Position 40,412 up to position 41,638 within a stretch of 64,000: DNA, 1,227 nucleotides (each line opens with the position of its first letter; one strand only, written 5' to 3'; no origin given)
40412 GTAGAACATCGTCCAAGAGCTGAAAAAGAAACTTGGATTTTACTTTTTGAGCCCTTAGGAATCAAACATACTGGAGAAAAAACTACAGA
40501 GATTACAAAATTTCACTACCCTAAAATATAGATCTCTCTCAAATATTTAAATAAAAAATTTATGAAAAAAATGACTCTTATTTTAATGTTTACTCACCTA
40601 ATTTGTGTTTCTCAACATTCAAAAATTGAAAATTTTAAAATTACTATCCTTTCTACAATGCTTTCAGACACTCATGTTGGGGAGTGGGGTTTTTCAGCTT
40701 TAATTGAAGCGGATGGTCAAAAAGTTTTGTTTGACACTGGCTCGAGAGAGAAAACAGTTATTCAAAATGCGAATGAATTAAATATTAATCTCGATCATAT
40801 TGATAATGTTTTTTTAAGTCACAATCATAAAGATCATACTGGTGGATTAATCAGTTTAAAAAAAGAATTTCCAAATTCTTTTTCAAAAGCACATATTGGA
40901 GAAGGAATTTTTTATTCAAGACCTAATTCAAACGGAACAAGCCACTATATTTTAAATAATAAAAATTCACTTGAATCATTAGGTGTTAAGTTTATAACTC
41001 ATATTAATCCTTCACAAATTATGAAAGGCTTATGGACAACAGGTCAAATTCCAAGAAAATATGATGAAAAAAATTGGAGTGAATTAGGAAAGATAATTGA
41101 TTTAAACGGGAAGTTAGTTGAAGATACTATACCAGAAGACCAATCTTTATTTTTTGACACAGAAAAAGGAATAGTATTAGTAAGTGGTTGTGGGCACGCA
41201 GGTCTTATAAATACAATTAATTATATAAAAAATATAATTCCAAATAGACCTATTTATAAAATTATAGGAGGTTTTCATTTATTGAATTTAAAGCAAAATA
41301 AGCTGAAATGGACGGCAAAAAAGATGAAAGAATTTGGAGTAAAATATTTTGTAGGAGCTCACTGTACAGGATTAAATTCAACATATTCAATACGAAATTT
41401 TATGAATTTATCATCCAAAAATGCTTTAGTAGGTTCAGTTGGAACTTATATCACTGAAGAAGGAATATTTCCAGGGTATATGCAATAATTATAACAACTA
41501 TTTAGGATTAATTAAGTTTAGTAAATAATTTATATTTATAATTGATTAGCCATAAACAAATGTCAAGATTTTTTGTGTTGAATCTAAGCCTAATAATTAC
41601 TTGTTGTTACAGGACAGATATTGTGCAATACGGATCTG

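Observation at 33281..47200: Cassette-like hypervariable island downstream of tRNA-His with no recombinase in sight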

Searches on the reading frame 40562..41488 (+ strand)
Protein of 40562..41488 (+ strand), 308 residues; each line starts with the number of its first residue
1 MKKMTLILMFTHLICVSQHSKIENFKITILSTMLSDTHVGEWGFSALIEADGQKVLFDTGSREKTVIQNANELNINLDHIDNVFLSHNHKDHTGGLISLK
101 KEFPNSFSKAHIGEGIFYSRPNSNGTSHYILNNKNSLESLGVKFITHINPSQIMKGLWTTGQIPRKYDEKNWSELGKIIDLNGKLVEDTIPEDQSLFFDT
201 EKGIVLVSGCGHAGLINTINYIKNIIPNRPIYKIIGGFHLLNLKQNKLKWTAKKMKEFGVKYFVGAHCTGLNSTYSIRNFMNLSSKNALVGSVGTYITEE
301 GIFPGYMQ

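Call 9: find_encoding_contigs(protein=window:40562-41488:+, flank=10000, max_places=10)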
Protein window:40562-41488:+ (308 aa): 22 contigs read that carry it; 10 places shown.
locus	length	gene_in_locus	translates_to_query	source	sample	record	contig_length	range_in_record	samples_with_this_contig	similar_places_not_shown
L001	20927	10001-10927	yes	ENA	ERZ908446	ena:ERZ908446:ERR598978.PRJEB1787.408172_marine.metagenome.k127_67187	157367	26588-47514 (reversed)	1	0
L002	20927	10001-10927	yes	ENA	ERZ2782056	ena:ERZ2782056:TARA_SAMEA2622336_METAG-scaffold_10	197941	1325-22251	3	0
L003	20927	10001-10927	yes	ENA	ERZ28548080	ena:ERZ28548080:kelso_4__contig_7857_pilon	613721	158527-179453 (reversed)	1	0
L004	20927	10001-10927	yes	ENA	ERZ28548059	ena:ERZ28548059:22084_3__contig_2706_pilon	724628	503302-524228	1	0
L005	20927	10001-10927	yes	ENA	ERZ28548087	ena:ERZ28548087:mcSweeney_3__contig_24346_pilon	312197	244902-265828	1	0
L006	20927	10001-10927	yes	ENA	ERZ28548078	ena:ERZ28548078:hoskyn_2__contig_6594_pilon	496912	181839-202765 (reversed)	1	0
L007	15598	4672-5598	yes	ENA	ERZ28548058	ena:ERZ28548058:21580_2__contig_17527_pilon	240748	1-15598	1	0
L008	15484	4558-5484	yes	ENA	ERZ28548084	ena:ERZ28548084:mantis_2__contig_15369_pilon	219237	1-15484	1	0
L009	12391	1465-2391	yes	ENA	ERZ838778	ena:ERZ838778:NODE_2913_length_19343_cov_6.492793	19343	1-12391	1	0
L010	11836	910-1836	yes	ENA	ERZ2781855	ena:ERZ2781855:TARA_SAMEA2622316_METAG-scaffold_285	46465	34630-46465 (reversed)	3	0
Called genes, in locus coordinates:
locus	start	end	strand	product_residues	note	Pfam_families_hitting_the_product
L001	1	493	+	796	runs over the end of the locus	PF13620:CarboxypepD_reg (weak), PF13715:CarbopepD_reg_2, PF07715:Plug, PF14905:OMP_b-brl_3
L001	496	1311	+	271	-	PF14054:DUF4249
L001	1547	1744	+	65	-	PF19883:DUF6356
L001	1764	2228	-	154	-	-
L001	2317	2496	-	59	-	PF00050:Kazal_1 (weak), PF07648:Kazal_2 (weak)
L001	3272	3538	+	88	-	-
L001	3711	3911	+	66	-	-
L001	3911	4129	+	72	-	PF13783:DUF4177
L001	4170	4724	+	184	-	-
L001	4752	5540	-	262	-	PF01145:Band_7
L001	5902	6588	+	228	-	-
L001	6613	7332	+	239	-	PF13568:OMP_b-brl_2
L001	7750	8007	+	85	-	-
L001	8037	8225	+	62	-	-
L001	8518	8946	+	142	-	PF07876:Dabb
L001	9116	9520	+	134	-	-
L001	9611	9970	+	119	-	PF05899:Cupin_3 (weak), PF02311:AraC_binding (weak), PF07883:Cupin_2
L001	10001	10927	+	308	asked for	PF23023:Anti-Pycsar_Apyc1, PF00753:Lactamase_B, PF16661:Lactamase_B_6 (faint), PF12706:Lactamase_B_2 (weak)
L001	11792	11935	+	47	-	-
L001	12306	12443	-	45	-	-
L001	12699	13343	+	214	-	PF14730:DUF4468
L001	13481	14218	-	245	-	PF12811:BaxI_1, PF01027:Bax1-I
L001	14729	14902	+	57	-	-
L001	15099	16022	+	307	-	-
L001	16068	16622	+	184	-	-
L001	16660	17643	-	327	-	PF01408:GFO_IDH_MocA, PF22725:GFO_IDH_MocA_C3, PF02894:GFO_IDH_MocA_C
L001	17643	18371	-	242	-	PF02585:PIG-L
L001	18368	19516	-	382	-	PF01053:Cys_Met_Meta_PP, PF00155:Aminotran_1_2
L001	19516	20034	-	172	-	PF00255:GSHPx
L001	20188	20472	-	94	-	PF02617:ClpS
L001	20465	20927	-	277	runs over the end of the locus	PF06325:PrmA, PF05175:MTS, PF02475:TRM5-TYW2_MTfase (faint), PF13489:Methyltransf_23 (weak), PF13847:Methyltransf_31, PF13649:Methyltransf_25 (weak)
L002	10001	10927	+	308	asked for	PF23023:Anti-Pycsar_Apyc1, PF00753:Lactamase_B, PF16661:Lactamase_B_6 (faint), PF12706:Lactamase_B_2 (weak)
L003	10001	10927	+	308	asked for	PF23023:Anti-Pycsar_Apyc1, PF00753:Lactamase_B, PF16661:Lactamase_B_6 (faint), PF12706:Lactamase_B_2 (weak)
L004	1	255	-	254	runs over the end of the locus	PF00072:Response_reg, PF04397:LytTR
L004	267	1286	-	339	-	PF06580:His_kinase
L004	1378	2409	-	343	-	-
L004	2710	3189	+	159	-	-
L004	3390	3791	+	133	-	-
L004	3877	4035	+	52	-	-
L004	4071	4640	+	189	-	-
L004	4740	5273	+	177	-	-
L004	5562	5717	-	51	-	-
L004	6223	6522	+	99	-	-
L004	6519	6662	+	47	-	-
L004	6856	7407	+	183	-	PF13568:OMP_b-brl_2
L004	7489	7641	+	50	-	-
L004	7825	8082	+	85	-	-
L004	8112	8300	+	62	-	-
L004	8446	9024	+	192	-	-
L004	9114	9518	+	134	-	-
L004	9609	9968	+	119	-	PF05899:Cupin_3, PF02311:AraC_binding (weak), PF07883:Cupin_2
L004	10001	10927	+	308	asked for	PF23023:Anti-Pycsar_Apyc1, PF00753:Lactamase_B, PF16661:Lactamase_B_6 (faint), PF12706:Lactamase_B_2 (weak)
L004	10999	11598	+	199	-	-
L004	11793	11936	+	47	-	-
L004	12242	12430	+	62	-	-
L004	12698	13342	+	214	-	PF14730:DUF4468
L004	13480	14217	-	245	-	PF12811:BaxI_1, PF01027:Bax1-I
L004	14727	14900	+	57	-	-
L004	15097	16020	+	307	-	-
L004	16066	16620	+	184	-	-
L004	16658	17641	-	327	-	PF01408:GFO_IDH_MocA, PF22725:GFO_IDH_MocA_C3, PF02894:GFO_IDH_MocA_C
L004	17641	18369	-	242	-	PF02585:PIG-L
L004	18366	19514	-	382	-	PF01053:Cys_Met_Meta_PP, PF00155:Aminotran_1_2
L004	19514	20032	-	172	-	PF00255:GSHPx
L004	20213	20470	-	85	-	PF02617:ClpS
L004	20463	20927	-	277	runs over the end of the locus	PF06325:PrmA, PF02475:TRM5-TYW2_MTfase (faint), PF05175:MTS, PF13489:Methyltransf_23 (weak), PF13847:Methyltransf_31, PF13649:Methyltransf_25 (weak)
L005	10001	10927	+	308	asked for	PF23023:Anti-Pycsar_Apyc1, PF00753:Lactamase_B, PF16661:Lactamase_B_6 (faint), PF12706:Lactamase_B_2 (weak)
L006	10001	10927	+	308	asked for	PF23023:Anti-Pycsar_Apyc1, PF00753:Lactamase_B, PF16661:Lactamase_B_6 (faint), PF12706:Lactamase_B_2 (weak)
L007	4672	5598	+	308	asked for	PF23023:Anti-Pycsar_Apyc1, PF00753:Lactamase_B, PF16661:Lactamase_B_6 (faint), PF12706:Lactamase_B_2 (weak)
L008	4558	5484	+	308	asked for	PF23023:Anti-Pycsar_Apyc1, PF00753:Lactamase_B, PF16661:Lactamase_B_6 (faint), PF12706:Lactamase_B_2 (weak)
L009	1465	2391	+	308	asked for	PF23023:Anti-Pycsar_Apyc1, PF00753:Lactamase_B, PF16661:Lactamase_B_6 (faint), PF12706:Lactamase_B_2 (weak)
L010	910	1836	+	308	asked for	PF23023:Anti-Pycsar_Apyc1, PF00753:Lactamase_B, PF16661:Lactamase_B_6 (faint), PF12706:Lactamase_B_2 (weak)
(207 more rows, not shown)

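Call 20: search_protein_families(library=pfam, proteins=[L004:1378-2409:-], max_evalue=0.01)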
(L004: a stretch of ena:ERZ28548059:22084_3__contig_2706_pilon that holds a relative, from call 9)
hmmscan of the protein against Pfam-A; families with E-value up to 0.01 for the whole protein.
L004:1378-2409:- (343 aa): 0 families
